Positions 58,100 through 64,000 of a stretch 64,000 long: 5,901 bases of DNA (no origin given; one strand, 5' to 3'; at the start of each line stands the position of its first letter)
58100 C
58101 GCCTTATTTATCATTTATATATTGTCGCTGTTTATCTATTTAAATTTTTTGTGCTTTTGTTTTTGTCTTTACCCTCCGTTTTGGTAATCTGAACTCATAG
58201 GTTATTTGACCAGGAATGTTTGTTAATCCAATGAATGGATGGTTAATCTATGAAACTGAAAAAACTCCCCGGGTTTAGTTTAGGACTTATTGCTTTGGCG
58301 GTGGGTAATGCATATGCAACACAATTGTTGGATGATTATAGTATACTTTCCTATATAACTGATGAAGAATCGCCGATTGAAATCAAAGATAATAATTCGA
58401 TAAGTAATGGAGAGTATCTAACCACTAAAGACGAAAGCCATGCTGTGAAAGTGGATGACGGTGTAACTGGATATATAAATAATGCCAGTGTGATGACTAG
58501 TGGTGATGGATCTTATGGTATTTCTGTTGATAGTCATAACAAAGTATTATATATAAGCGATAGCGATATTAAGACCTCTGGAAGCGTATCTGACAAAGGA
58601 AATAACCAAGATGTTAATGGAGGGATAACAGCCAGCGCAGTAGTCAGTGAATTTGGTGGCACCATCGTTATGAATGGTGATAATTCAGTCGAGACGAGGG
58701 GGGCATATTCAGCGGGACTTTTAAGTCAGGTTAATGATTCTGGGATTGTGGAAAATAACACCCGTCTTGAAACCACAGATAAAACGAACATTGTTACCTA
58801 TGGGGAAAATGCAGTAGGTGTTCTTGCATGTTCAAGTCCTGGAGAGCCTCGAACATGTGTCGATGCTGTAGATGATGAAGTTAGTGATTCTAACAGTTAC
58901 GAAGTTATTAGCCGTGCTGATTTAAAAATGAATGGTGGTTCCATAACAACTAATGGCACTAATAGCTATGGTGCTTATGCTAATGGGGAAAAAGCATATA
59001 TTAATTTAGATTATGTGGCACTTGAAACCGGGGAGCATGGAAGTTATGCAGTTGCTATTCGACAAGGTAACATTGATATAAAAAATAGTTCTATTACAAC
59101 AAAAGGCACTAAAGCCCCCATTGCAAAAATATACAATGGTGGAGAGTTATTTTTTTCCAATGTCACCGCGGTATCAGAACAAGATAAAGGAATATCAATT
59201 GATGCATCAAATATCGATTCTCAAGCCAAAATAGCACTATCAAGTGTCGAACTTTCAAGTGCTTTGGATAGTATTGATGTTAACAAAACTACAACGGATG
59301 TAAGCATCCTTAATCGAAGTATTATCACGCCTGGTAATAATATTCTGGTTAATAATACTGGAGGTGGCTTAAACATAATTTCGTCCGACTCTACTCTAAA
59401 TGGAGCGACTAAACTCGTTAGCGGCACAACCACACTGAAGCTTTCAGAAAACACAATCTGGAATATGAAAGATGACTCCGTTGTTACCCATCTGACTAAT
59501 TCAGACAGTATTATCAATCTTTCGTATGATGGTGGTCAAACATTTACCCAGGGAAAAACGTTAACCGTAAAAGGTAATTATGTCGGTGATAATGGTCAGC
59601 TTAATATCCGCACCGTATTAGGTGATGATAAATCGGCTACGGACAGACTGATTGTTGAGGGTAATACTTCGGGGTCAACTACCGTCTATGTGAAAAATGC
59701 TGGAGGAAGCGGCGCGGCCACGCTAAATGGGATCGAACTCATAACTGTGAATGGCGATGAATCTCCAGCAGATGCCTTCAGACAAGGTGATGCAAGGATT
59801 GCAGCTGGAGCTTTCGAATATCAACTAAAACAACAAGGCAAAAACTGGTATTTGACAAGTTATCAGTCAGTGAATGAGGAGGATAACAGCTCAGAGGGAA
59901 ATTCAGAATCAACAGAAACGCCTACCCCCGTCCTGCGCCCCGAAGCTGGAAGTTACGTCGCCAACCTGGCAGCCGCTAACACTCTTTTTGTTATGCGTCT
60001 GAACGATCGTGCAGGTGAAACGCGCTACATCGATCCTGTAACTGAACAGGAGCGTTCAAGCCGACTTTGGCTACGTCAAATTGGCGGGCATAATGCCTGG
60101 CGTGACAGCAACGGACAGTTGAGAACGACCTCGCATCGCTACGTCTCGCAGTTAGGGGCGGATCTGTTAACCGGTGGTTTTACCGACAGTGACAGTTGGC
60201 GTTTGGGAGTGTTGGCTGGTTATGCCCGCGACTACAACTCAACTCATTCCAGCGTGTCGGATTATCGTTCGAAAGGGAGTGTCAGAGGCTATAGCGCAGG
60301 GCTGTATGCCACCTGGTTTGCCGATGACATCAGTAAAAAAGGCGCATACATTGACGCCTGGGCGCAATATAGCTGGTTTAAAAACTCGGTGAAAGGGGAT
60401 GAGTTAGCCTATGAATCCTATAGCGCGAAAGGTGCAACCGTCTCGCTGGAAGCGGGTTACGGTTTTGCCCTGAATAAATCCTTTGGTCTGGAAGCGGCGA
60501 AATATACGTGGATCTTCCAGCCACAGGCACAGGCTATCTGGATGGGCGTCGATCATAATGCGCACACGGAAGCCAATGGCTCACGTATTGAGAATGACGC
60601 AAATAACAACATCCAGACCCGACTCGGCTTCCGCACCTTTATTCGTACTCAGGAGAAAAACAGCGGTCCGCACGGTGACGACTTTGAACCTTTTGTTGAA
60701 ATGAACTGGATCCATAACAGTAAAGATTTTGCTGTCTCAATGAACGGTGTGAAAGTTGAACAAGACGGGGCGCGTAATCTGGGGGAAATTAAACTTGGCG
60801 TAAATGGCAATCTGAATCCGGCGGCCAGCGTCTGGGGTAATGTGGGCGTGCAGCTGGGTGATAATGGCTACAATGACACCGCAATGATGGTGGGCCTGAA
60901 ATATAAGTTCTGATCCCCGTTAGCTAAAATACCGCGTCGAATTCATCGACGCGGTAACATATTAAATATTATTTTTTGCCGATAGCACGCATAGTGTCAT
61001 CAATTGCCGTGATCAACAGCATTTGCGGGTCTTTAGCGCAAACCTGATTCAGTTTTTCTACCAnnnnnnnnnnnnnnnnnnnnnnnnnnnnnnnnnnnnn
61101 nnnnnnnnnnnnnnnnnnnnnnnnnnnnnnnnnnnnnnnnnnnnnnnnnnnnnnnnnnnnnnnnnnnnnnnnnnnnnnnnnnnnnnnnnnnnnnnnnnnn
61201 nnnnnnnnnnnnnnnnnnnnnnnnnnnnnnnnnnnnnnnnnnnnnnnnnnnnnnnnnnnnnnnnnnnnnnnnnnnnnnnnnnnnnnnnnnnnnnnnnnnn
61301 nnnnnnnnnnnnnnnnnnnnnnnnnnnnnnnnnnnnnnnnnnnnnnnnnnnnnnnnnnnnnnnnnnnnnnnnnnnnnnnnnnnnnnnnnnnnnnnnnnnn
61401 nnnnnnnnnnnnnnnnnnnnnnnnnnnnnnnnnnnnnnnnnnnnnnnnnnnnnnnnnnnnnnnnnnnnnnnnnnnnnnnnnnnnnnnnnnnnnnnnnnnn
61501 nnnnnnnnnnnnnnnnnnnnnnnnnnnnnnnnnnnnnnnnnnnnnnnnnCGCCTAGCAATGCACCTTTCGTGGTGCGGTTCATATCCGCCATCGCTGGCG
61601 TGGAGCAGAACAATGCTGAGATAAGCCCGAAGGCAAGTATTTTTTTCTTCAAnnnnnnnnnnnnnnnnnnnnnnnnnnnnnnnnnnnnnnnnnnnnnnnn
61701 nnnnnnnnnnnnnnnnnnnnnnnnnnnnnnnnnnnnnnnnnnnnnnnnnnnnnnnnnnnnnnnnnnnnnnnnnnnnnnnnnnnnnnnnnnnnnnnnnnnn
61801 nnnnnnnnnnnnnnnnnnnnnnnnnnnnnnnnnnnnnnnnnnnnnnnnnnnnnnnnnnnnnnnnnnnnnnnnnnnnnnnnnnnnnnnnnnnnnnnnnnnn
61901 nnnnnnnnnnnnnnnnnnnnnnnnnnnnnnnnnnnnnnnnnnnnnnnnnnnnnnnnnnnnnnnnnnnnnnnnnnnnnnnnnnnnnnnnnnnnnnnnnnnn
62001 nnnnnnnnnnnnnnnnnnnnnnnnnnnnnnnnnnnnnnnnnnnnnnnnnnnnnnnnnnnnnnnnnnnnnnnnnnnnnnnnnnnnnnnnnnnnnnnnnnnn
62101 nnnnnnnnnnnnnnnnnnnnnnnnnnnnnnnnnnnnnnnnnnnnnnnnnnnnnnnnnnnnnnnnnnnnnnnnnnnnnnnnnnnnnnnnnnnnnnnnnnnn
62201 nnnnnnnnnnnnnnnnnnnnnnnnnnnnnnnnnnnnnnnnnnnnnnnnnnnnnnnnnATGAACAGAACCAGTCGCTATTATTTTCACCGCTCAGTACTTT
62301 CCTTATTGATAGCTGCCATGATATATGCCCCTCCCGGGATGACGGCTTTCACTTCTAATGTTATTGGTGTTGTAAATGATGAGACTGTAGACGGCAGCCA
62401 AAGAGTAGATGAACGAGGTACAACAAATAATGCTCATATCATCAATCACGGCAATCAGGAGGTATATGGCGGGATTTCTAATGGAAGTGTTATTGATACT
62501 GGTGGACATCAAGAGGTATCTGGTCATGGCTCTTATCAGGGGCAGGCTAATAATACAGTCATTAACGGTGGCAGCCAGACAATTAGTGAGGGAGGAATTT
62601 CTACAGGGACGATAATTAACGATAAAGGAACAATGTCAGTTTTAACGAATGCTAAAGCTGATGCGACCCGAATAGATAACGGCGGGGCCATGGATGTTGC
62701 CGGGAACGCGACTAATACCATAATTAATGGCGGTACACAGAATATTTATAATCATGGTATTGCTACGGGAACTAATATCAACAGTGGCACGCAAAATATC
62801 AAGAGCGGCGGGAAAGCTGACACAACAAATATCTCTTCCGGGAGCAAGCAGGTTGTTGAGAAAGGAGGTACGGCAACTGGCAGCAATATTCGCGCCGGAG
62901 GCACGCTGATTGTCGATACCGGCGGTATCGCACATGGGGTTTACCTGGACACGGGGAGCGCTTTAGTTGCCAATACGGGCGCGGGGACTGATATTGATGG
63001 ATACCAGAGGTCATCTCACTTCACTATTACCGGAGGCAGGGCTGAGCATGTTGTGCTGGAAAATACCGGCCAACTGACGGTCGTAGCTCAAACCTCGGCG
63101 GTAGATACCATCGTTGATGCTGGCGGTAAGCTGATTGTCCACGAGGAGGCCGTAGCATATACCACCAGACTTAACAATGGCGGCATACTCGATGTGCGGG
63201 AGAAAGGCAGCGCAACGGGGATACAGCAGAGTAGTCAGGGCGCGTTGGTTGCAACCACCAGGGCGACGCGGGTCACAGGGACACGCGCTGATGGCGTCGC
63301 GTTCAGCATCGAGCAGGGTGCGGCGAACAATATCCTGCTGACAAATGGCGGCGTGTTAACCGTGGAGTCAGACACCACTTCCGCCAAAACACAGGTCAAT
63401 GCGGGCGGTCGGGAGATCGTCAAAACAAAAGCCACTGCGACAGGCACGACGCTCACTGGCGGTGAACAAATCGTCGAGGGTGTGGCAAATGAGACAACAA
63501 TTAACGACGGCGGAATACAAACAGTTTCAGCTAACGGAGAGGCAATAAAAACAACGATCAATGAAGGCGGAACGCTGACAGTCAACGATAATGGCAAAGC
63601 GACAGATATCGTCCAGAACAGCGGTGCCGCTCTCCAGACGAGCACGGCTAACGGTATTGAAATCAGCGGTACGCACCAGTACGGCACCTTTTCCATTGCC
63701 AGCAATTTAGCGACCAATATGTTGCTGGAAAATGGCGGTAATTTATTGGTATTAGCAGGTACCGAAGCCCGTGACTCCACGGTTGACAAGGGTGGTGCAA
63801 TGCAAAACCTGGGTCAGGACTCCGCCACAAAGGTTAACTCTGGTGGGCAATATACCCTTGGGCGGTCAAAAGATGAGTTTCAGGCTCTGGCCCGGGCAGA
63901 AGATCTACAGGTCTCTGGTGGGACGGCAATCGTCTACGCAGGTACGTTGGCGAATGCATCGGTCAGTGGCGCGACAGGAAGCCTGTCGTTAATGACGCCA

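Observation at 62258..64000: Second autotransporter adhesin with an open frame through the window edge, missed by the ORF track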

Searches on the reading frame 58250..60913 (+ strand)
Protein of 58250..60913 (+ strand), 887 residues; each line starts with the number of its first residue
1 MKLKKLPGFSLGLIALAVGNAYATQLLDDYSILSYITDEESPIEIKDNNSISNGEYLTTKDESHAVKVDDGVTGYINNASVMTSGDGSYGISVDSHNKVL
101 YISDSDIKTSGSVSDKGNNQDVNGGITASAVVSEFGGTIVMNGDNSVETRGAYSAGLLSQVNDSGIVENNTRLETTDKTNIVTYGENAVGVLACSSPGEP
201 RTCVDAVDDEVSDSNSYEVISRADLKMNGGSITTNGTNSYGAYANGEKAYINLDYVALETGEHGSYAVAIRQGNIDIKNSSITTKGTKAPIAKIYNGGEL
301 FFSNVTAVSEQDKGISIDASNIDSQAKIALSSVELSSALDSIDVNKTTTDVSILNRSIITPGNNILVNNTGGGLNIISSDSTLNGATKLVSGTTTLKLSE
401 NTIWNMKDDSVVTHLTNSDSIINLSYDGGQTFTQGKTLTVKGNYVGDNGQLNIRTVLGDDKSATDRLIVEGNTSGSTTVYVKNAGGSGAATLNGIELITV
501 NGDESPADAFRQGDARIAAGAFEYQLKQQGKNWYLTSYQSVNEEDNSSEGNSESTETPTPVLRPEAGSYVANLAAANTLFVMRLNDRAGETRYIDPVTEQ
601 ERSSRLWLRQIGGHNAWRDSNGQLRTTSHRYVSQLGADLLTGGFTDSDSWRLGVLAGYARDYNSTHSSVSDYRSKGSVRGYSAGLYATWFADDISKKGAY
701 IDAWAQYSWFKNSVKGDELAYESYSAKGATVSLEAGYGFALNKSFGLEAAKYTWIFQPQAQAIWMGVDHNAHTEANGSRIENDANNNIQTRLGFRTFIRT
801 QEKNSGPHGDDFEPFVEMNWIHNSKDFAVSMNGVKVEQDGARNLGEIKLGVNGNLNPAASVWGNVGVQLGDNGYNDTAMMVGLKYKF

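Call 5: search_protein_families(library=pfam, proteins=[window:58250-60913:+], max_evalue=0.01)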
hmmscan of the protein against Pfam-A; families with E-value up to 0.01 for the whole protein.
window:58250-60913:+ (887 aa): 3 families
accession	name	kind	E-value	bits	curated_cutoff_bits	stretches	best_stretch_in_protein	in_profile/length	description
PF03797.25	Autotransporter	-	2.3e-40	139.4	26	1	606-865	1-254/255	Autotransporter beta-domain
PF18883.6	AC_1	-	5.9e-29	100.8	27.1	1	410-526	1-114/114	Autochaperone Domain Type 1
PF03212.20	Pertactin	-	5e-09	36.6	22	1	433-536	21-120/121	Pertactin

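Call 6: search_protein_families(library=ncbifam, proteins=[window:58250-60913:+], max_evalue=0.01)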
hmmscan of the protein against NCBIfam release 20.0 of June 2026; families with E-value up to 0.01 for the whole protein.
window:58250-60913:+ (887 aa): 6 families
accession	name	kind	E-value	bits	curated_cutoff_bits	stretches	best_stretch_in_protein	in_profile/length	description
NF011422.0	PRK14849.1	exception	1.1e-131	440.6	2335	1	434-886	1348-1805/1806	ECSE_1600 family autotransporter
NF011841.0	PRK15313.1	equivalog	2.7e-126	422.7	1297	2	559-887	632-955/955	intestinal colonization autotransporter adhesin MisL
TIGR01414.1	autotrans_barl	domain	1e-109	367.5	16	1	434-887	4-432/432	autotransporter outer membrane beta-barrel domain-containing protein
NF033176.1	auto_AIDA-I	exception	1.4e-83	281.2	1200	1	349-887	785-1287/1287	autotransporter adhesin AIDA-I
NF007285.1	PRK09752.1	equivalog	3.8e-59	200.4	1459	1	376-886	754-1249/1250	AIDA-I family autotransporter adhesin YfaL/EhaC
NF011847.1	PRK15319.1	equivalog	5.8e-56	189.6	2249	2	559-886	1735-2049/2050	fibronectin-binding autotransporter adhesin ShdA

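Call 65: find_encoding_contigs(protein=window:58250-60910:+, flank=10000, max_places=8)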
Protein window:58250-60910:+ (887 aa): 24 contigs read that carry it; 5 places shown.
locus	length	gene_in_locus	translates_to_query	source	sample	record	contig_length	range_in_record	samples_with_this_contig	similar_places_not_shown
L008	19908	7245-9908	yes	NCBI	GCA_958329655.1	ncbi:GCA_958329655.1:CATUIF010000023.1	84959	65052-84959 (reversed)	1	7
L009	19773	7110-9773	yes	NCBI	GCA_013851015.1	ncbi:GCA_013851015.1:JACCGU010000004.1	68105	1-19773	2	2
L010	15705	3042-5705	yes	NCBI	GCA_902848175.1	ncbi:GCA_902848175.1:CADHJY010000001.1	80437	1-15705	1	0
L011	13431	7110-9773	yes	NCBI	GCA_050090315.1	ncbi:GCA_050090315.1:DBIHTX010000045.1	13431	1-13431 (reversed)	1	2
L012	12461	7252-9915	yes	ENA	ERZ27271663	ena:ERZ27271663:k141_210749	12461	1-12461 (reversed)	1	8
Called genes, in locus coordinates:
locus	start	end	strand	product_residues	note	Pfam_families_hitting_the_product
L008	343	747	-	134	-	PF07166:DUF1398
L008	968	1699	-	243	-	PF00376:MerR, PF12728:HTH_17 (faint), PF13411:MerR_1, PF22270:MlrA_helical, PF22267:MlrA_C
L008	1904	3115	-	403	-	PF04940:BLUF, PF00563:EAL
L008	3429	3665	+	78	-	PF10798:YmgB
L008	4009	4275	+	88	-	PF10798:YmgB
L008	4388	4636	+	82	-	-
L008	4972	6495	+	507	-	PF12792:CSS-motif, PF00563:EAL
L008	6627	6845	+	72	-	PF28058:YmgF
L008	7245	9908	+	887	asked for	PF03212:Pertactin, PF18883:AC_1, PF03797:Autotransporter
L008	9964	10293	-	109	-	PF16456:YmgD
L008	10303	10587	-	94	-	-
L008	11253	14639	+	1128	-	-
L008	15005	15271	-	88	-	PF03776:MinE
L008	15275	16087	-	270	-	PF01656:CbiA, PF02374:ArsA_ATPase, PF09140:MipZ, PF10609:ParA, PF13614:AAA_31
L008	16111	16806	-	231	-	PF05209:MinC_N, PF03775:MinC_C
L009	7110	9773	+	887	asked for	PF03212:Pertactin, PF18883:AC_1, PF03797:Autotransporter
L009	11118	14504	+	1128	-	-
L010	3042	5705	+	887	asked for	PF03212:Pertactin, PF18883:AC_1, PF03797:Autotransporter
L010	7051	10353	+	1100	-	-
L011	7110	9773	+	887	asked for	PF03212:Pertactin, PF18883:AC_1, PF03797:Autotransporter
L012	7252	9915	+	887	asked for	PF03212:Pertactin, PF18883:AC_1, PF03797:Autotransporter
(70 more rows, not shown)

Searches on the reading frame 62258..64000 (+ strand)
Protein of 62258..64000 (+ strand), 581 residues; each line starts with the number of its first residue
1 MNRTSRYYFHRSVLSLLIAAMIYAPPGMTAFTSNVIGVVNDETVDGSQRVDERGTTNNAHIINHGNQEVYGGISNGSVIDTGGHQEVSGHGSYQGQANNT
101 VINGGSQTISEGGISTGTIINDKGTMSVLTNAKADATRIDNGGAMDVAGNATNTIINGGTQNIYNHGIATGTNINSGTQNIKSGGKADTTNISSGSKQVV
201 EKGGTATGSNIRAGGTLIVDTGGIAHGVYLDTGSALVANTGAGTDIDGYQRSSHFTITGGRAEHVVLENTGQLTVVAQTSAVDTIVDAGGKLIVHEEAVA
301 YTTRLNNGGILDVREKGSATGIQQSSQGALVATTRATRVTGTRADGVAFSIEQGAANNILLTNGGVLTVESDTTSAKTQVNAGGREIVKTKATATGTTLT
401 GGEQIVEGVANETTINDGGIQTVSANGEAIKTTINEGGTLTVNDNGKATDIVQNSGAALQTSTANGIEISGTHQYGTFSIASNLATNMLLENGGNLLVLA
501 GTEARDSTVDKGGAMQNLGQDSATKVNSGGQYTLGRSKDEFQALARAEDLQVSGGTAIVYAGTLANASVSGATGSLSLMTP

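Call 5: search_protein_families(library=pfam, proteins=[window:62258-64000:+], max_evalue=0.01)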
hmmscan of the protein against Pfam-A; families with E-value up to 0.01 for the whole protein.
window:62258-64000:+ (581 aa): 1 family
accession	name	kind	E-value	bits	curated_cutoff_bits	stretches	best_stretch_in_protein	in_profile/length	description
PF16168.11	AIDA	-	3.4e-91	299.7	27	6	470-530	1-63/63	Adhesin of bacterial autotransporter system, probable stalk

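Call 6: search_protein_families(library=ncbifam, proteins=[window:62258-64000:+], max_evalue=0.01)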
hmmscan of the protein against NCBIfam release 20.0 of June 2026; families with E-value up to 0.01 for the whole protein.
window:62258-64000:+ (581 aa): 5 families
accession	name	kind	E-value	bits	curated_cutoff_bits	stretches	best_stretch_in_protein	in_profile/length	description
NF033177.1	auto_Ag43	equivalog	7.1e-61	206.5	1200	4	375-530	230-385/948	Ag43/Cah family autotransporter adhesin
NF033176.1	auto_AIDA-I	exception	2e-52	177.9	1200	4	41-211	323-494/1287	autotransporter adhesin AIDA-I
TIGR04415.1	O_hepto_targRPT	repeat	5.5e-45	151.1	30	7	393-425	1-36/38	strand-loop-strand repeat protein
NF007409.0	PRK09945.1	equivalog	2.4e-32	112.1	830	4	375-512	4-141/418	hypothetical protein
NF040482.1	auto_BafA_Cterm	equivalog_domain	6.3e-07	28.2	700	1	152-236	10-107/643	BafA family autotransporter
